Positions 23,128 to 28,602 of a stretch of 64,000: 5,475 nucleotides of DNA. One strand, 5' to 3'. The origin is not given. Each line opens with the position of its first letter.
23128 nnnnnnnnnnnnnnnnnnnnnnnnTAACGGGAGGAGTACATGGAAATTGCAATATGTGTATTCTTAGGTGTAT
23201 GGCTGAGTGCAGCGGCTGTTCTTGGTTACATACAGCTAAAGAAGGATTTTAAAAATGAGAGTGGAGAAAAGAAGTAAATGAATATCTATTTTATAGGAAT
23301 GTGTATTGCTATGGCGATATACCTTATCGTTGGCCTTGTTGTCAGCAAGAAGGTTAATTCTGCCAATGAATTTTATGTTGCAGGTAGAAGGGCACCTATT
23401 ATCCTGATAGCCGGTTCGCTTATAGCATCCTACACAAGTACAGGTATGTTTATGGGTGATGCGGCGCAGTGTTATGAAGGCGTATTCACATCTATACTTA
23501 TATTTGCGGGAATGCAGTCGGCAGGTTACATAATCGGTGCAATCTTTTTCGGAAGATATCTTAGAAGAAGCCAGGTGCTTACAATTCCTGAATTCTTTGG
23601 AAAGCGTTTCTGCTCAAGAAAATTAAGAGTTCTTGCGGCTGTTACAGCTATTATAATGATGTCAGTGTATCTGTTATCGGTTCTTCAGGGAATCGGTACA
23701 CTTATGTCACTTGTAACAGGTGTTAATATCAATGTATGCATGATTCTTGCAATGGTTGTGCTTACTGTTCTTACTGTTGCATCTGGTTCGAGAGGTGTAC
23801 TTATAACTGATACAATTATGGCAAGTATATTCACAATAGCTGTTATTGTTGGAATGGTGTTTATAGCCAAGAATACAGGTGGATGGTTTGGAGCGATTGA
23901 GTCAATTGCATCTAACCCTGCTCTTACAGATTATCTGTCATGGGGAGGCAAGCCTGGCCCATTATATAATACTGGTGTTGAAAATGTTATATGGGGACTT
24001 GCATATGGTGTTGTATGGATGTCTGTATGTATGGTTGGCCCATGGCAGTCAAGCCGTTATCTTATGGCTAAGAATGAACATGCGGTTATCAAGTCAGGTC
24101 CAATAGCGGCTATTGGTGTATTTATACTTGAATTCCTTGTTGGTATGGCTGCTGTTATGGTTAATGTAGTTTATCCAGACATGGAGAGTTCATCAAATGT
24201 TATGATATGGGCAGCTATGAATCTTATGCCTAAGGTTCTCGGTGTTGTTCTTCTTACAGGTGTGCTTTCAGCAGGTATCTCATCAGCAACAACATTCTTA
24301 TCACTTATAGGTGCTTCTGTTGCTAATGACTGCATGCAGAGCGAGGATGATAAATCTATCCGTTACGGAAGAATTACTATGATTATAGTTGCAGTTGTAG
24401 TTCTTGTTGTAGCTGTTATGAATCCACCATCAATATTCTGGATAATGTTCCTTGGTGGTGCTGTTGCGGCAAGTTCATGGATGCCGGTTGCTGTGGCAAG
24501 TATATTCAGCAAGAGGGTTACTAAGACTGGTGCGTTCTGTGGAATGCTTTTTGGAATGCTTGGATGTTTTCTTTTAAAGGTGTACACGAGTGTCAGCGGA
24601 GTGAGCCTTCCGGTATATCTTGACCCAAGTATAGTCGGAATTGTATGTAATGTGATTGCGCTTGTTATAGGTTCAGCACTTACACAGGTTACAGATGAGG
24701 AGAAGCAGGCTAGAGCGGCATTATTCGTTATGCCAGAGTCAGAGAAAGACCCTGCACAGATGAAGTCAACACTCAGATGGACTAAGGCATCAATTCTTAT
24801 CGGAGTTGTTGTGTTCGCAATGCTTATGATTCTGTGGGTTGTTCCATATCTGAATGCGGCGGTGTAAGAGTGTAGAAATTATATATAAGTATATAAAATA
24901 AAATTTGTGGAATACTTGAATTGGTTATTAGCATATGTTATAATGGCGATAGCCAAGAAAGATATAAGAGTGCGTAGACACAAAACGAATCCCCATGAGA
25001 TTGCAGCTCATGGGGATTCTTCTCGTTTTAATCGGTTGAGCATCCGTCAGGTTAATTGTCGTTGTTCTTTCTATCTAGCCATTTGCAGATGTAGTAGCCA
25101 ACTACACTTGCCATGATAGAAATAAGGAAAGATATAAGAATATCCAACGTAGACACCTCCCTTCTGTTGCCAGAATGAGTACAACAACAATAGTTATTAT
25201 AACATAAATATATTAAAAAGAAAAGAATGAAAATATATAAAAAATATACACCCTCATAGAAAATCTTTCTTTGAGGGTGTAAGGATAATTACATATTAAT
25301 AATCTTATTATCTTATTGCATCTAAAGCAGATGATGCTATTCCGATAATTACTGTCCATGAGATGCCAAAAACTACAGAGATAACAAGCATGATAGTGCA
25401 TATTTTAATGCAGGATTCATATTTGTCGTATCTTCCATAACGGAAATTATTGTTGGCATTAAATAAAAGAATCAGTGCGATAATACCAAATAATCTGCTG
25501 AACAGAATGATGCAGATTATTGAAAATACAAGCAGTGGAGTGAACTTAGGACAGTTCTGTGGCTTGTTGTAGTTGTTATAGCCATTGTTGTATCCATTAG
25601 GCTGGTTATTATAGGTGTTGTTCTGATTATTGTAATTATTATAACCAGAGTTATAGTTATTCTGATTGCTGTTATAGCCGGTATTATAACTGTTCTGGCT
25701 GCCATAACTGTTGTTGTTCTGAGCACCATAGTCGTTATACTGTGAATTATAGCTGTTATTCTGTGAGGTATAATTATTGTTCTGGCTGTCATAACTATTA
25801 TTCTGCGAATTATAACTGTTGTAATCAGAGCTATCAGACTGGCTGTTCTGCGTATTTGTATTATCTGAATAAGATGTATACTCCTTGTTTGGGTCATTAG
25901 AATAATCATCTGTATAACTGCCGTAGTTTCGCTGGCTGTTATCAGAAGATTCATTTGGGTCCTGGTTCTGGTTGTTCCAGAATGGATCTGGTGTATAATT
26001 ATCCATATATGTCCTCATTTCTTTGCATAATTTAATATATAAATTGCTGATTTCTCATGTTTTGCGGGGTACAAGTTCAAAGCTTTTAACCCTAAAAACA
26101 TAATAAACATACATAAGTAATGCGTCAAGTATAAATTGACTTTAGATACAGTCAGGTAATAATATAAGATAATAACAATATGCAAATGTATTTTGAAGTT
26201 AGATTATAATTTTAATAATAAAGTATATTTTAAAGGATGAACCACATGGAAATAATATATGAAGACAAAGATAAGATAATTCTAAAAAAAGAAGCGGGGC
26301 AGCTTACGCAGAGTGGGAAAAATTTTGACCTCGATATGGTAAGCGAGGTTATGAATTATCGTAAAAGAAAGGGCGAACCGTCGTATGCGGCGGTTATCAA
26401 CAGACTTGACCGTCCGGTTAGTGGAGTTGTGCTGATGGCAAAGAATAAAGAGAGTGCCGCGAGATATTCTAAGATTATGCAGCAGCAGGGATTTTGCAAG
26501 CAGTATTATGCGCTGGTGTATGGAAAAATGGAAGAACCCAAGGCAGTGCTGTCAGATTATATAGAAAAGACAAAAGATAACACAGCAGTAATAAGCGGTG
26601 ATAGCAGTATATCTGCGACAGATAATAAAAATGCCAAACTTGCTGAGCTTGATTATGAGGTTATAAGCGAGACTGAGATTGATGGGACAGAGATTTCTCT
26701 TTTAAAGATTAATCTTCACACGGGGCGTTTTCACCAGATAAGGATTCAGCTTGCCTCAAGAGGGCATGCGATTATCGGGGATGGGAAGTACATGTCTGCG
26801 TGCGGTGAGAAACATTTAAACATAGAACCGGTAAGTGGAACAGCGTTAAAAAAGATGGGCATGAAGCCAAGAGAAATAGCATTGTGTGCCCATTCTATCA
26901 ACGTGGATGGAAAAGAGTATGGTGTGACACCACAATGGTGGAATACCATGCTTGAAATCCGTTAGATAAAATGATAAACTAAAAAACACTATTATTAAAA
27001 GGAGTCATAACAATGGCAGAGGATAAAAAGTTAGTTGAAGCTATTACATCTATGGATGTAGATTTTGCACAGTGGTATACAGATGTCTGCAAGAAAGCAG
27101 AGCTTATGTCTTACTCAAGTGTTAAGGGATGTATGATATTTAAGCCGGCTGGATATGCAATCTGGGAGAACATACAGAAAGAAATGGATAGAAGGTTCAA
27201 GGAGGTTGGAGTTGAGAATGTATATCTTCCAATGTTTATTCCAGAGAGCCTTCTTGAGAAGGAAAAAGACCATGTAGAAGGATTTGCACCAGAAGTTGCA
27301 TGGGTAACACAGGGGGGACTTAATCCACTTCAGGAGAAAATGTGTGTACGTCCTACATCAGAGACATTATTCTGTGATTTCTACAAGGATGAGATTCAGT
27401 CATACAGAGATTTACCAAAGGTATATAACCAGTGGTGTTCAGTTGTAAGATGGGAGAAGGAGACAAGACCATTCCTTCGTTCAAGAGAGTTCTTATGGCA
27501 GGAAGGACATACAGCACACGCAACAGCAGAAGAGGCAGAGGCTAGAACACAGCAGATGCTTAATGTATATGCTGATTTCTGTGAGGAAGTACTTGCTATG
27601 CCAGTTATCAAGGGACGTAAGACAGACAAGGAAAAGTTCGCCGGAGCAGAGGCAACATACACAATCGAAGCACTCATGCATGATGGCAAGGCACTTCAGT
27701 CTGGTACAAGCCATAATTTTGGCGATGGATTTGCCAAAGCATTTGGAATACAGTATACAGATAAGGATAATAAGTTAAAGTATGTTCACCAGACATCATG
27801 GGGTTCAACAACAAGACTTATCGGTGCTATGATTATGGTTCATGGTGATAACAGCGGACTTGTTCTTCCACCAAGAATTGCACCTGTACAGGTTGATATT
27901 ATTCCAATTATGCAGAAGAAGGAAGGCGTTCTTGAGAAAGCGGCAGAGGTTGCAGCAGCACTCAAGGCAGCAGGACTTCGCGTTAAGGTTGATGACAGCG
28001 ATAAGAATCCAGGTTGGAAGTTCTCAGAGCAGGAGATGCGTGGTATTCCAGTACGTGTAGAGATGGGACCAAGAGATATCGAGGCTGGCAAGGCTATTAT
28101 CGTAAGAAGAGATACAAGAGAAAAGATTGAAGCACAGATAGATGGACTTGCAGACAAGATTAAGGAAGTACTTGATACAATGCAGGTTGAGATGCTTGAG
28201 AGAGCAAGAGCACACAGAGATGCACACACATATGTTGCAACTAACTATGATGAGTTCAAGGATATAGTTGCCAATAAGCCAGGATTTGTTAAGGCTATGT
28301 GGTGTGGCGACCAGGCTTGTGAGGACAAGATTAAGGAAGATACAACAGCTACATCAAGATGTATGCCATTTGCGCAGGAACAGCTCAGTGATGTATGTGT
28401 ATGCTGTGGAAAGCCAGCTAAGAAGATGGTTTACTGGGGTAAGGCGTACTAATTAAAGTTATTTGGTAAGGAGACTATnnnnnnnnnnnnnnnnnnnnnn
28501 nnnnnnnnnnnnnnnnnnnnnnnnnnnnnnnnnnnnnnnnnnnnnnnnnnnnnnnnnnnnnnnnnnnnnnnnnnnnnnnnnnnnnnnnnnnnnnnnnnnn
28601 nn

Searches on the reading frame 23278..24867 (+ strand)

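Call 7: search_protein_families(library=pfam, proteins=[window:23278-24867:+])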
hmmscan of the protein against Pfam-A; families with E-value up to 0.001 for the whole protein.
window:23278-24867:+ (529 aa): 1 family
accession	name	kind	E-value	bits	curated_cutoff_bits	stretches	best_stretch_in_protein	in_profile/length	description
PF00474.23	SSF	-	1.6e-33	116.6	22.8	1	32-426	1-406/406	Sodium:solute symporter family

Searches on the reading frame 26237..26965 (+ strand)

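Call 7: search_protein_families(library=pfam, proteins=[window:26237-26965:+])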
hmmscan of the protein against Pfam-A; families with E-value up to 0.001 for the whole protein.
window:26237-26965:+ (242 aa): 1 family
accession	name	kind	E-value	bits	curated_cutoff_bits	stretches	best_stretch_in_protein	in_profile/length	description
PF00849.27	PseudoU_synth_2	-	4.5e-27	95.6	26.8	1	14-174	3-152/152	RNA pseudouridylate synthase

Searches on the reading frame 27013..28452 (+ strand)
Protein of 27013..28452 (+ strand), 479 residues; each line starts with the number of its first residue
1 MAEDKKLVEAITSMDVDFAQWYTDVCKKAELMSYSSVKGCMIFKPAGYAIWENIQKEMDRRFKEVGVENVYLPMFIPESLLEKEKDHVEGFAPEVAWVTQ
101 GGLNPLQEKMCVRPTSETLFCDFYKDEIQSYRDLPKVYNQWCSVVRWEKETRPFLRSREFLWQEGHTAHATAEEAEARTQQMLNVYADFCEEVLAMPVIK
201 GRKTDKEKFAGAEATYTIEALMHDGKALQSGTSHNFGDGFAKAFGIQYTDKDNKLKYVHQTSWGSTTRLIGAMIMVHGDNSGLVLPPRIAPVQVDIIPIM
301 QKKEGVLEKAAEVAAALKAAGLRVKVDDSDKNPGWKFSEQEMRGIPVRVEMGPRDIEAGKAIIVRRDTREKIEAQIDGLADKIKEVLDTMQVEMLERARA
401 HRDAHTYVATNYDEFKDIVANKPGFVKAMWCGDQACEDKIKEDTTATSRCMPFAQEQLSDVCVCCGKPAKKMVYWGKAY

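Call 7: search_protein_families(library=pfam, proteins=[window:27013-28452:+])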
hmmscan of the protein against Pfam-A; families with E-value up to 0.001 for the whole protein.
window:27013-28452:+ (479 aa): 3 families
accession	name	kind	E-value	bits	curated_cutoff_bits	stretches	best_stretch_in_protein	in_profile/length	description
PF09180.16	ProRS-C_1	-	9.8e-29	99.8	31.5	1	412-479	1-71/71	Prolyl-tRNA synthetase, C-terminal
PF00587.30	tRNA-synt_2b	-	1.8e-24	87.2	29.3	1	106-274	7-176/179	tRNA synthetase class II core domain (G, H, P, S and T)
PF03129.25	HGTP_anticodon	-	1.2e-22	80.3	21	1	293-385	1-93/94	Anticodon binding domain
